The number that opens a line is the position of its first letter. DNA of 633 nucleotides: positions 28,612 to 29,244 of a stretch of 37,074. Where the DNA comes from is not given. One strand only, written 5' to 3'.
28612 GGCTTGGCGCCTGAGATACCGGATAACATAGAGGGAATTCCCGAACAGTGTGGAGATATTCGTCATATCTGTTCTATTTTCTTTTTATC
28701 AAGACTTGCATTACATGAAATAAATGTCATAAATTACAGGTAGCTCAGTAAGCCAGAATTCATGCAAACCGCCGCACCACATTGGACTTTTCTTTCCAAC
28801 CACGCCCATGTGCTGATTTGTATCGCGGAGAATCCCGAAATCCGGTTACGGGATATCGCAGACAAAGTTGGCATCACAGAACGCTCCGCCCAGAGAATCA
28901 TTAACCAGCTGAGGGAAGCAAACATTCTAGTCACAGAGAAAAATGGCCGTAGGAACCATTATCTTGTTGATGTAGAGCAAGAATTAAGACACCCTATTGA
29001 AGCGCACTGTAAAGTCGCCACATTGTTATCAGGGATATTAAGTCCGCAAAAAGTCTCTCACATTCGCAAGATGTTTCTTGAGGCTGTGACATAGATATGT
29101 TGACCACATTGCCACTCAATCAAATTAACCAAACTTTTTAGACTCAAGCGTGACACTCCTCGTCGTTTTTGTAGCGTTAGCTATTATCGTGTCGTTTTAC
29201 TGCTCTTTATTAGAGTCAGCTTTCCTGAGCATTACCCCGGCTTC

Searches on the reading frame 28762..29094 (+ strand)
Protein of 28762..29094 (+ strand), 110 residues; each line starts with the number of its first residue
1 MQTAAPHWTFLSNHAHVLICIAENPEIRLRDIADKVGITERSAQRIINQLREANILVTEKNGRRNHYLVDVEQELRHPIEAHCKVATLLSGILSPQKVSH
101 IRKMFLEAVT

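Call 3: search_protein_families(library=pfam, proteins=[window:28762-29094:+], max_evalue=0.01)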
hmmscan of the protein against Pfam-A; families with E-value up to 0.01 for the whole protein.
window:28762-29094:+ (110 aa): 17 families
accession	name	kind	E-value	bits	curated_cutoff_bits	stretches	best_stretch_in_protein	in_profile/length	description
PF13412.12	HTH_24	-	5.9e-07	29.4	21.9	1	17-56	8-47/48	Winged helix-turn-helix DNA-binding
PF01047.28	MarR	-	1.9e-05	24.9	24.6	1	14-56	5-47/59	MarR family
PF12802.13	MarR_2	-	5.6e-05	23.7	27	1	13-61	6-55/61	MarR family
PF13545.12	HTH_Crp_2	-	0.00018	21.9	27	1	28-72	24-65/70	Crp-like helix-turn-helix domain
PF08279.18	HTH_11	-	0.00046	20.4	25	1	18-67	6-54/55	HTH domain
PF09339.16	HTH_IclR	-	0.00047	20.3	22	1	15-57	6-49/52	IclR helix-turn-helix domain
PF02082.26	Rrf2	-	0.00056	20.5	30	1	15-59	9-56/132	Iron-dependent Transcriptional regulator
PF13384.12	HTH_23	-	0.00098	19.3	24.6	1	15-52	8-43/50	Homeodomain-like domain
PF25213.1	HVO_A0261_N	-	0.0014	18.9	35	1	12-59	11-57/86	HVO_A0261 N-terminal domain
PF13518.12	HTH_28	-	0.0023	18.4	25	0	28-55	14-41/52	Helix-turn-helix domain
PF13551.12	HTH_29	-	0.0033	17.9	28.1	1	24-73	12-62/64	Winged helix-turn helix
PF13730.12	HTH_36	-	0.0033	17.6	25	1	29-56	28-55/55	Helix-turn-helix domain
PF13463.12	HTH_27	-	0.0042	17.8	22.2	1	13-65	4-60/68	Winged helix DNA-binding domain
PF01978.25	TrmB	-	0.0058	16.9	25.6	1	15-64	11-60/68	Sugar-specific transcriptional regulator TrmB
PF24034.1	DUF7343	-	0.0079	16.5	27.6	0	11-65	2-57/62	Domain of unknown function (DUF7343)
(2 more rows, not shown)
